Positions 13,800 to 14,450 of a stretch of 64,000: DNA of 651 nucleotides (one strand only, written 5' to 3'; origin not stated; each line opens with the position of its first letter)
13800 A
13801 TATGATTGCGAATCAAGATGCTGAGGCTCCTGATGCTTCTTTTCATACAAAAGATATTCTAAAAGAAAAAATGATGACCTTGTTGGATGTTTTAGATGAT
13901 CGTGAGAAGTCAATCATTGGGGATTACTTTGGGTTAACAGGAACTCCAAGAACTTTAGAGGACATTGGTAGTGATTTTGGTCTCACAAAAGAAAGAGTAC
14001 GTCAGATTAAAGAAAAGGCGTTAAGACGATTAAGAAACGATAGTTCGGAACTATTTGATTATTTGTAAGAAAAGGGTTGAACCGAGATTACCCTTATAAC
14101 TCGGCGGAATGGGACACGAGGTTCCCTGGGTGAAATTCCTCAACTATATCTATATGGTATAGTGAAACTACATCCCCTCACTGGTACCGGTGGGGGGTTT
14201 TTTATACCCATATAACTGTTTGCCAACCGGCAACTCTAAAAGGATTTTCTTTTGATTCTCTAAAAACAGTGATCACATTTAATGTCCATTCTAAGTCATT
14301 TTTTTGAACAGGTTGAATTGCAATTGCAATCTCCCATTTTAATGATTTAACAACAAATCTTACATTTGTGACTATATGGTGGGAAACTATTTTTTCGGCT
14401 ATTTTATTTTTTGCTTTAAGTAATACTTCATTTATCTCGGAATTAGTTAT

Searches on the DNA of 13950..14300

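Call 100: search_rna_families(source=window, start=13950, end=14300, threshold=evalue, max_evalue=5)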
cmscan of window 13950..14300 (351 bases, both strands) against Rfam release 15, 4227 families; matches with E-value up to 5: 8.
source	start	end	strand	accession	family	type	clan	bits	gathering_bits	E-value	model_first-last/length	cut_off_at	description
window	14087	14206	+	RF00515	PyrR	Cis-reg;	-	24.8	54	0.21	1-115/115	no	PyrR binding site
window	14155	14205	+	RF02399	NsiR1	Gene; sRNA;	-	22.8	39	0.021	1-60/60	no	Nitrogen stress-induced RNA 1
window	14135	14204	+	RF02846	Ref84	Gene; antisense;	-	21.6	52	1.7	20-87/87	no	Enterococcus sRNA 84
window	14235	14275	-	RF02925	6A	Gene; sRNA;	-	19.3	41.2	0.42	1-52/52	no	6A RNA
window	14050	14208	+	RF02076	STnc100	Gene; sRNA;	-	14.3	47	0.69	1-206/206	no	Gammaproteobacterial sRNA STnc100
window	14157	14297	-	RF02195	TP53TG1_1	Gene; lncRNA;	-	13.8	40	1.9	1-153/153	no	TP53 target 1 conserved region 1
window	14137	14205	+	RF02837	anti-hemB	Gene; sRNA;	-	13.6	49.5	1.2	1-81/81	no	Burkholderia RNA 7 (anti-hemB)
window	14126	14201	+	RF01822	RsaJ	Gene; sRNA;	-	12.8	100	0.96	1-287/287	no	RNA Staph. aureus A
